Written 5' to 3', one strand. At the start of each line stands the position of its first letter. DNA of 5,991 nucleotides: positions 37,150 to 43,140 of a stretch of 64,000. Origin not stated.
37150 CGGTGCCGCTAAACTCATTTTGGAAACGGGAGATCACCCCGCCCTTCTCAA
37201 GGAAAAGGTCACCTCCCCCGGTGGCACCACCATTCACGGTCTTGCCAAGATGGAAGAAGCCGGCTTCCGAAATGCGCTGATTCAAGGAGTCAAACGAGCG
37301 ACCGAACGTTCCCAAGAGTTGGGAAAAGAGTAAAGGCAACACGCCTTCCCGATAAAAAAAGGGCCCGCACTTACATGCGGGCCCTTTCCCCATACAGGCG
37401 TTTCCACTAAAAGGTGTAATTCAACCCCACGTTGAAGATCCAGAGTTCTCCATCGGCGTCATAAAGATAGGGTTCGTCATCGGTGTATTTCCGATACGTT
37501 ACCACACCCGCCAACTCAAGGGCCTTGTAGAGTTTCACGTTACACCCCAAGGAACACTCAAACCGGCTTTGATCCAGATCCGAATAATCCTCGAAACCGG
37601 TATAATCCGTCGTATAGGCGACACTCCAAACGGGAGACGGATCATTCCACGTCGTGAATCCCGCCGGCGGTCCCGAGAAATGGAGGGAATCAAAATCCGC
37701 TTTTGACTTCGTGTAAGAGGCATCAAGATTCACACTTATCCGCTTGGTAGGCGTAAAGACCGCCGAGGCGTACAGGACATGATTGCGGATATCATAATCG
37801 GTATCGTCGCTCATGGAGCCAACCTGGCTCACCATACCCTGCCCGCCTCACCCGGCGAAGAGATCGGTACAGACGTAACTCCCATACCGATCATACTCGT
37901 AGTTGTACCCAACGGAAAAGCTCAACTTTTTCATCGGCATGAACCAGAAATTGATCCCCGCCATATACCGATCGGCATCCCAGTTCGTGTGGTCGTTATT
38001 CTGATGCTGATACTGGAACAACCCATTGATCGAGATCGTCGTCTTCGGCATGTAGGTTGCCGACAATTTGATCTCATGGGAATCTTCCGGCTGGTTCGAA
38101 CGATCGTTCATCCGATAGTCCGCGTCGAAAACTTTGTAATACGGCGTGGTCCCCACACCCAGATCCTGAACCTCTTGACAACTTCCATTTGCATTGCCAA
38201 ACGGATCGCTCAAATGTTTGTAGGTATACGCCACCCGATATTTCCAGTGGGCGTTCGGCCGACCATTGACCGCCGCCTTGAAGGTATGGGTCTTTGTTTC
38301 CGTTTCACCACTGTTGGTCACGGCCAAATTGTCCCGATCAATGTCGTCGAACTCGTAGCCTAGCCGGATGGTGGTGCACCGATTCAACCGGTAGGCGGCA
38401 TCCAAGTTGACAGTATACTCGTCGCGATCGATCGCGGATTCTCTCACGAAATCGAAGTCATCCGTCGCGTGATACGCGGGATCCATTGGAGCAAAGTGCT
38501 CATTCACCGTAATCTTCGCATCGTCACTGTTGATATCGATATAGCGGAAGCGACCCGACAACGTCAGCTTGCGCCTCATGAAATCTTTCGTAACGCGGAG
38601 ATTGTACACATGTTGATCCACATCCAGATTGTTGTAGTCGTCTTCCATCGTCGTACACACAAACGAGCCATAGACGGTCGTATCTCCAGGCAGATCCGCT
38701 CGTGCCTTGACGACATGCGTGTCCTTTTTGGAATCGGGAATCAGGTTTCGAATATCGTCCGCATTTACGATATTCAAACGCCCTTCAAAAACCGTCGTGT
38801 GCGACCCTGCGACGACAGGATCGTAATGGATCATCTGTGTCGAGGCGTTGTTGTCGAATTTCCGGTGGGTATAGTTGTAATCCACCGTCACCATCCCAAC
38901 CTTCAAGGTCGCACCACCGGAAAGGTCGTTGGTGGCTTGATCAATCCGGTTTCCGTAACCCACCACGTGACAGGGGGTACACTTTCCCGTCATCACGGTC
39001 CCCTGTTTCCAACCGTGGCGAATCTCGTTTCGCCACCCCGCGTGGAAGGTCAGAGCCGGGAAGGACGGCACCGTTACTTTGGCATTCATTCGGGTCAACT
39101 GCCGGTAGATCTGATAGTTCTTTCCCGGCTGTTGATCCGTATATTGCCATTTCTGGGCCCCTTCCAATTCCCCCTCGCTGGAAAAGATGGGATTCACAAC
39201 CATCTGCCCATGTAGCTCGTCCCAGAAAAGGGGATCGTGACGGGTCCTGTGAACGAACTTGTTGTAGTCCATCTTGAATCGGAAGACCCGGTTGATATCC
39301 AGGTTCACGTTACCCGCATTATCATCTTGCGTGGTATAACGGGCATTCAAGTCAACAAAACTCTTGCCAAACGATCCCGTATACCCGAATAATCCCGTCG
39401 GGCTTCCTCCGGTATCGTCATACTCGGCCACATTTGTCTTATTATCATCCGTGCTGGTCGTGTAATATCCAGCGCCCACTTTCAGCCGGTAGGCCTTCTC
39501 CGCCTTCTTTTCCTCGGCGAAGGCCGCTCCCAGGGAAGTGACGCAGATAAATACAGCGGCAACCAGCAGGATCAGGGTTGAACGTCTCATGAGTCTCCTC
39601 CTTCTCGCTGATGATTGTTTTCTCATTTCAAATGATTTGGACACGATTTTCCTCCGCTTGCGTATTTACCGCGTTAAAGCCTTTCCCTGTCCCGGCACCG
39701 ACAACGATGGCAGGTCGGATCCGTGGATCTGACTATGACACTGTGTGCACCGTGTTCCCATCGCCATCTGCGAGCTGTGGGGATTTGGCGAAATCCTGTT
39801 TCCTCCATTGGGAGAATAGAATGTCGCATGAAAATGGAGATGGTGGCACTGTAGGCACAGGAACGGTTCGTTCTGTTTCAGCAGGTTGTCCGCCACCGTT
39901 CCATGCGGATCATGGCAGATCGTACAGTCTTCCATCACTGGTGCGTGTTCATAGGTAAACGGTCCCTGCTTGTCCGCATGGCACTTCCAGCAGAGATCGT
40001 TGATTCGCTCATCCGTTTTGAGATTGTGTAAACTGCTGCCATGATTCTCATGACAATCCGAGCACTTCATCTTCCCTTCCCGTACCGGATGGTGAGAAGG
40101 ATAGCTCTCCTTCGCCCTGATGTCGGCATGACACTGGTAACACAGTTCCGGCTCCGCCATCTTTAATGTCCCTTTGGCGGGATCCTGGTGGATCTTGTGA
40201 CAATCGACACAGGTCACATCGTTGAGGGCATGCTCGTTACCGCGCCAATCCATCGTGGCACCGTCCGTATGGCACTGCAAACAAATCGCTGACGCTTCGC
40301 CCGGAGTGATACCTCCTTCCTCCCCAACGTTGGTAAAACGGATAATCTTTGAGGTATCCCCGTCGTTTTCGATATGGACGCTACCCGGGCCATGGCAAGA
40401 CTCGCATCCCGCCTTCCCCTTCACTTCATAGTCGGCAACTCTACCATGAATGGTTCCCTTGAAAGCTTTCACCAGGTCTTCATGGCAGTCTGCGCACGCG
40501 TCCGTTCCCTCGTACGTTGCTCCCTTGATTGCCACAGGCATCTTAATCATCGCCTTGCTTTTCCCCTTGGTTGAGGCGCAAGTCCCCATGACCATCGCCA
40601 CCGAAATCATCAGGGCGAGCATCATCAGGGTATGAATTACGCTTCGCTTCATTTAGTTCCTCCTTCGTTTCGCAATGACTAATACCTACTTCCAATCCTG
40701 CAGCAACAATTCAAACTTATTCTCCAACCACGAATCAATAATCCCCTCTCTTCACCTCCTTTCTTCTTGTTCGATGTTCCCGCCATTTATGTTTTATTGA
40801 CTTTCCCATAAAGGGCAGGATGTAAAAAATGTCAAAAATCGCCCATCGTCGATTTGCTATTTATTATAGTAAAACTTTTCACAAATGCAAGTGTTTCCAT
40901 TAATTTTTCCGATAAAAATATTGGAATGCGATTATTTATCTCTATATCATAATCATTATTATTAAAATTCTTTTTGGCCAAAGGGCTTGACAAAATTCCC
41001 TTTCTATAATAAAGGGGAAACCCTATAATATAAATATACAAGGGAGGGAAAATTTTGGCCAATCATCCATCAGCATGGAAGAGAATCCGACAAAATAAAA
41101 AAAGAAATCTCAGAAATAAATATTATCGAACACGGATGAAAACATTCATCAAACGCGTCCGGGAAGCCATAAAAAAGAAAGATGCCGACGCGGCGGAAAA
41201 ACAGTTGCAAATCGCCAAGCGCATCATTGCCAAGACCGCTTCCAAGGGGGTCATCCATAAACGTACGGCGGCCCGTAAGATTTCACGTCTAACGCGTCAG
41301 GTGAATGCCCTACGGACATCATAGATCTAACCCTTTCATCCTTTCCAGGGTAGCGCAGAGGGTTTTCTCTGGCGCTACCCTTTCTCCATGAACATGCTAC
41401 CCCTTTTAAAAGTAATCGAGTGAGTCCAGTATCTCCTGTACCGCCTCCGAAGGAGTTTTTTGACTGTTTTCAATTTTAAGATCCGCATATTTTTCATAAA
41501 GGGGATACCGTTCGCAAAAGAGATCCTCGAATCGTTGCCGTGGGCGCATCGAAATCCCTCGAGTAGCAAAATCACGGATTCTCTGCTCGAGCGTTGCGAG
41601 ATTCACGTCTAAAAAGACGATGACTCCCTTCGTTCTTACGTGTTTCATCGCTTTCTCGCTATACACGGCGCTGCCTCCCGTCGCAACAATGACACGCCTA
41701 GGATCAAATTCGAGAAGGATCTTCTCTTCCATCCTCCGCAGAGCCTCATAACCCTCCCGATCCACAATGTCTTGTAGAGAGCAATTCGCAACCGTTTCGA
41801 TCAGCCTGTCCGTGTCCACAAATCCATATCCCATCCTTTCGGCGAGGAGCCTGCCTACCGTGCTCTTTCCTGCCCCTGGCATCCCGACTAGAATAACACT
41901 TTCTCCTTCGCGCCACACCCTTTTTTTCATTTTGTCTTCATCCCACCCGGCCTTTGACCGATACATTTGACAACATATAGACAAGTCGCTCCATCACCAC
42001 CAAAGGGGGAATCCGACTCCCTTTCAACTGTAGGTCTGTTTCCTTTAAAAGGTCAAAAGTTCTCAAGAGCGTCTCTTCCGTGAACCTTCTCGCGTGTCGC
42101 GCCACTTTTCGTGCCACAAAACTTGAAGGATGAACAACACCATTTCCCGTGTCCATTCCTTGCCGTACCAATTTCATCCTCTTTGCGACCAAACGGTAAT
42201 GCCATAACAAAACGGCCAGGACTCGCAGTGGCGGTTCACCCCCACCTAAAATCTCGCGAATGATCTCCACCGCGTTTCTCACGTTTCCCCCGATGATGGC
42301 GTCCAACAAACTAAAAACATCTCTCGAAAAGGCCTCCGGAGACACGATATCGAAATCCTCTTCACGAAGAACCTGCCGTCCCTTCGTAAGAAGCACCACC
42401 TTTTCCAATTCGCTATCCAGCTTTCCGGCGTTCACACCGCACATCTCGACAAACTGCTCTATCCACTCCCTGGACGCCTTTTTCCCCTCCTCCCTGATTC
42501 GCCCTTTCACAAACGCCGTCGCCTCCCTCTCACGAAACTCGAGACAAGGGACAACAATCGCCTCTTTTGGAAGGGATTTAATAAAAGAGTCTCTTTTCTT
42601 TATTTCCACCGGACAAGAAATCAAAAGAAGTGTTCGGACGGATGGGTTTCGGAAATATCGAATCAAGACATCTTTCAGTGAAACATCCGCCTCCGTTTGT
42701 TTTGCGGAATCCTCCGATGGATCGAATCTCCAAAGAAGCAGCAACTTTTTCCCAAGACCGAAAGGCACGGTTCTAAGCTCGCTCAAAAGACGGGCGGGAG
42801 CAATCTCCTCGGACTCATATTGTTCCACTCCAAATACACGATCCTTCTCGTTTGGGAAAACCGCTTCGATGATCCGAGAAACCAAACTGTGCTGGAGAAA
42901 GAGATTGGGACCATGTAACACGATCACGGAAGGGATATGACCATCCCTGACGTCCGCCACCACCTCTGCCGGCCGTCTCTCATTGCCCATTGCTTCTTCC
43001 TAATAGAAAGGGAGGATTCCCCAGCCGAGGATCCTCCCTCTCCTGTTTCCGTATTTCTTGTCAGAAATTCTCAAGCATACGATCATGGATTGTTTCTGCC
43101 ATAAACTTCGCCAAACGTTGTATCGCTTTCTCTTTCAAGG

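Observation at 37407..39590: Hidden selenoprotein: MtrB-like outer-membrane porin split by an in-frame UGA with a SECIS hairpin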

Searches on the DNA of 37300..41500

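Call 79: search_rna_families(source=window, start=37300, end=41500, threshold=evalue, max_evalue=5)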
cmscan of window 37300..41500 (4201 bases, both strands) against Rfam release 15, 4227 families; matches with E-value up to 5: 4.
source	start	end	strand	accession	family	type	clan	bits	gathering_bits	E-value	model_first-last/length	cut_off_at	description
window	37354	37420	-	RF00506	Thr_leader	Cis-reg; leader;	-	24.6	55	0.16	1-118/118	no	Threonine operon leader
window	37351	37423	-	RF02353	BjrC68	Gene; sRNA;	-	20.2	39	0.063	1-82/82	no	Bradyrhizobiaceae sRNA BjrC68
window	37302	37385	+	RF02236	asX2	Gene; sRNA;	-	18.3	70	3.4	1-87/87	no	Xanthomonas sRNA asX2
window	40960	41032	-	RF03027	RT-6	Gene; sRNA;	-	17.1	46.7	2.7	1-75/75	no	RT-6 RNA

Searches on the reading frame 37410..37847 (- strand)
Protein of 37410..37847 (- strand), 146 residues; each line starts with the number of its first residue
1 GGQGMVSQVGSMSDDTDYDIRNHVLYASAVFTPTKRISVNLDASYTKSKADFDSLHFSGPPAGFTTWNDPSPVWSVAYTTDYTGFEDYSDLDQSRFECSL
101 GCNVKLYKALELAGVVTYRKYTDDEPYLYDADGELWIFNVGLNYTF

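Call 50: find_homologous_proteins(query=window:37410-37847:-, max_evalue=0.001)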
Query seq(146 aa) (146 aa): 7 proteins with E <= 0.001 among 16 candidates.
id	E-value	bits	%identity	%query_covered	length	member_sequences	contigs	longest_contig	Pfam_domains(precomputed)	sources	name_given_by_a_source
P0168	2.3e-85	302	90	97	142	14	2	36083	-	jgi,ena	jgi:hypothetical protein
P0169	1.8e-84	299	91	97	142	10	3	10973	-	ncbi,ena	-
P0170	2.9e-80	285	88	97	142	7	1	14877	-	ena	-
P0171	1.3e-79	283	86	97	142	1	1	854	-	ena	-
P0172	9.8e-72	258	77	97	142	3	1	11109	-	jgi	-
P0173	4.0e-68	246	80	90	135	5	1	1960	-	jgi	-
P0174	8.3e-66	238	76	92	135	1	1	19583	-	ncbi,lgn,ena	-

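Call 69: list_cluster_members(proteins=[P0003, P0004, P0009, P0011, P0012, P0014, P0169, P0174])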
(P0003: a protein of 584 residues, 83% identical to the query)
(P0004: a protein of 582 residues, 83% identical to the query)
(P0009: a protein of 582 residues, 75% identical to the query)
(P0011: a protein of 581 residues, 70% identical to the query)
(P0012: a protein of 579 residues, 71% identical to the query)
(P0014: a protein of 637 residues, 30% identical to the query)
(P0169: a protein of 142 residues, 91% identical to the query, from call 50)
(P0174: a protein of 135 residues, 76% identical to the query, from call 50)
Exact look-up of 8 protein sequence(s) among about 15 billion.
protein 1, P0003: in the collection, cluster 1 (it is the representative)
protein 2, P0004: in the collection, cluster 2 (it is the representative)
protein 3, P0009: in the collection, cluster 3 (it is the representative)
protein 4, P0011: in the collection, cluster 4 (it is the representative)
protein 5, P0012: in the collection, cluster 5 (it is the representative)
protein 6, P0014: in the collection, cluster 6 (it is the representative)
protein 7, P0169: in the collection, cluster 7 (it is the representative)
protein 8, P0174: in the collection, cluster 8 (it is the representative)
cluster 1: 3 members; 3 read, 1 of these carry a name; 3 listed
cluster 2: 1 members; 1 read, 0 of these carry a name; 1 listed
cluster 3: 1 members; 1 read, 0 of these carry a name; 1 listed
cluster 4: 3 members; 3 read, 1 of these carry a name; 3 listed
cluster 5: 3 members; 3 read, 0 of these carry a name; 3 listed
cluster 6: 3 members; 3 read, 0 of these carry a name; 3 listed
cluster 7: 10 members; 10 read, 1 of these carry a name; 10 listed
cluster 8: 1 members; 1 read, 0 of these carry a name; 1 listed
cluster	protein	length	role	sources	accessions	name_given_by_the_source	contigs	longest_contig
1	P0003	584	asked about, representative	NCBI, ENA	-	-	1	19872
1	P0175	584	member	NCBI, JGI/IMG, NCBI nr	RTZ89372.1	MAG: hypothetical protein DSY91_07900 [Deltaproteobacteria bacterium]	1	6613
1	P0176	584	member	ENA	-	-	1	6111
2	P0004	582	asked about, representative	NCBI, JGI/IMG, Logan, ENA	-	-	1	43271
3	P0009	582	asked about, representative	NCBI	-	-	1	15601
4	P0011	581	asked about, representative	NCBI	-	-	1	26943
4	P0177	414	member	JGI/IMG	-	hypothetical protein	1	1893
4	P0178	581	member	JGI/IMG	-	-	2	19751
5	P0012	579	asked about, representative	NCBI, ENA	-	-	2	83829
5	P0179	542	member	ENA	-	-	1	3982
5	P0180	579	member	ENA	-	-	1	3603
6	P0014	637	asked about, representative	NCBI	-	-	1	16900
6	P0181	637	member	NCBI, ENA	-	-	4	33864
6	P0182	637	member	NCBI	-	-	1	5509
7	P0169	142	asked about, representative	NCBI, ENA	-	-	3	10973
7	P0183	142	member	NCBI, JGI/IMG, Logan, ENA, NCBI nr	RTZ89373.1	MAG: hypothetical protein DSY91_07905 [Deltaproteobacteria bacterium]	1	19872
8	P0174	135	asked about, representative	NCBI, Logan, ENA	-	-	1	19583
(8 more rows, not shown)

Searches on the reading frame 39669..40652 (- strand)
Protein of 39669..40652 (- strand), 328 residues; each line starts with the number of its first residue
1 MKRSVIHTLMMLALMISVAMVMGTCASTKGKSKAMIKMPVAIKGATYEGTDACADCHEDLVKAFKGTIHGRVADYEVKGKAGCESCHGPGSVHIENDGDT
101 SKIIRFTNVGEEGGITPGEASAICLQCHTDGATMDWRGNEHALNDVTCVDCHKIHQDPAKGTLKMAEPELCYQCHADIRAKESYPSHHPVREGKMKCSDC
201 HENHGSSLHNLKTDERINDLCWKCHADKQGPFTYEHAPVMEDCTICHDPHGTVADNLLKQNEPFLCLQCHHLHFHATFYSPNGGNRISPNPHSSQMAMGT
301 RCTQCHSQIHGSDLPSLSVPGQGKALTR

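Call 23: search_protein_families(library=ncbifam, proteins=[window:39669-40652:-], max_evalue=0.00001)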
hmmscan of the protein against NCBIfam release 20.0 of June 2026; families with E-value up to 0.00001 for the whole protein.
window:39669-40652:- (328 aa): 4 families
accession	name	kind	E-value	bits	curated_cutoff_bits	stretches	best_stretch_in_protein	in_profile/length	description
NF041028.1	decahem_GSU2203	exception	1.2e-135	451.8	325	1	17-328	4-317/317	GSU2203 family decaheme c-type cytochrome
TIGR03508.1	decahem_SO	subfamily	1.2e-79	267.4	192.2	1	49-315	1-257/258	DmsE family decaheme c-type cytochrome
TIGR01905.1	paired_CXXCH_1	subfamily_domain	3.3e-33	113.3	25.2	3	236-271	1-37/41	doubled CXXCH domain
TIGR03153.1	cytochr_NrfH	equivalog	2.5e-10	40.5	134.2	0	118-164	25-71/138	cytochrome c nitrite reductase small subunit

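Call 63: search_solved_structures(query=window:39669-40652:-, max_evalue=0.001)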
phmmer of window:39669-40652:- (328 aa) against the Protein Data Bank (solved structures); distinct sequences matched with E-value up to 0.001: 3.
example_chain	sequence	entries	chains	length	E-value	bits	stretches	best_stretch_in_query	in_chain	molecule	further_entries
6r2q_A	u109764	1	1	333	3.6e-54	187.3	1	40-316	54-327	Cystathionine beta-synthase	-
6i5b_A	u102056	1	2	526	4.4e-08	35.7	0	118-195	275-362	Uncharacterized protein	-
6qvm_A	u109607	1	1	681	5e-05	25.7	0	78-148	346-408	Multiheme cytochrome cf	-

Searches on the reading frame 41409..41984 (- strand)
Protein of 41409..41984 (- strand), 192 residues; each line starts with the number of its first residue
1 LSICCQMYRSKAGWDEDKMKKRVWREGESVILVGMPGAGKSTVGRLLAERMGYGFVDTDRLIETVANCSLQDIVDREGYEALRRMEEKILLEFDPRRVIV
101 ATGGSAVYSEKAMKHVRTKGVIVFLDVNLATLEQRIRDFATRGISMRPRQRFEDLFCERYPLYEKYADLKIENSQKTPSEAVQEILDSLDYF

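Call 24: search_protein_families(library=ncbifam, proteins=[window:41409-41984:-], max_evalue=0.00001)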
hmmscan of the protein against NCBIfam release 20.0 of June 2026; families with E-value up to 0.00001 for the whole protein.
window:41409-41984:- (192 aa): 15 families
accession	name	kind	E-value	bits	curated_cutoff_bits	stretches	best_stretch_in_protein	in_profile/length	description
NF040667.1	hom_kin_desulfo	exception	9e-56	188.2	197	1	29-189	2-162/163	homoserine kinase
NF010552.0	PRK13946.1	equivalog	1.9e-35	122.2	186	1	15-190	11-188/198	shikimate kinase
NF010553.0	PRK13947.1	equivalog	7.5e-30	104.4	204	1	29-187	3-163/173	shikimate kinase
NF002988.0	PRK03731.1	equivalog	9.7e-30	103.6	161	1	29-189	4-168/174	shikimate kinase AroL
NF003456.0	PRK05057.1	equivalog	3.7e-26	92.1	195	1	29-189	6-170/173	shikimate kinase AroK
NF006015.0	PRK08154.1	subfamily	4.1e-23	82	204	1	24-188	133-301/314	anaerobic benzoate catabolism transcriptional regulator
NF006610.0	PRK09169.1-4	subfamily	1.3e-22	78.3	4299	1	29-188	2867-3028/3056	hypothetical protein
NF010554.0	PRK13948.1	equivalog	1e-21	77.4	217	1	22-189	5-173/192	shikimate kinase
NF010555.0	PRK13949.1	equivalog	2.9e-20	73.1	180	1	29-139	3-114/175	shikimate kinase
NF001866.0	PRK00625.1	equivalog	1.6e-18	67.5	142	1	29-138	2-115/173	shikimate kinase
NF010627.0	PRK14021.1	equivalog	2.9e-17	62.3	565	1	29-188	8-173/542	bifunctional shikimate kinase/3-dehydroquinate synthase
NF010556.0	PRK13951.1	equivalog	7.3e-17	61.4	560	1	30-175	3-147/492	bifunctional shikimate kinase AroK/3-dehydroquinate synthase AroB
NF003012.0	PRK03839.1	equivalog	1.2e-06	28.7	152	1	32-189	5-151/180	putative kinase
NF010004.0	PRK13477.1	equivalog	2.7e-06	26.1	524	1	34-121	292-378/514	bifunctional pantoate--beta-alanine ligase/(d)CMP kinase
TIGR00017.1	cmk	equivalog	7.6e-06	25.8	135.55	0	34-107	9-84/217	(d)CMP kinase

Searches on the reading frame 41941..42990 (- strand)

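Call 24: search_protein_families(library=ncbifam, proteins=[window:41941-42990:-], max_evalue=0.00001)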
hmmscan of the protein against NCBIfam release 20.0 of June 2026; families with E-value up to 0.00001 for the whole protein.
window:41941-42990:- (350 aa): 3 families
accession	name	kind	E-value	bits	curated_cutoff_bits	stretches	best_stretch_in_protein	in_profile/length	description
TIGR01128.2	holA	equivalog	3.4e-56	190.9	80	1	22-338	1-314/316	DNA polymerase III subunit delta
NF004165.0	PRK05629.1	equivalog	2.1e-08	33.7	301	1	107-330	83-304/319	DNA polymerase III subunit delta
NF011510.0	PRK14948.1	equivalog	9e-06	24.7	593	0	222-343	249-365/640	DNA polymerase III subunit gamma/tau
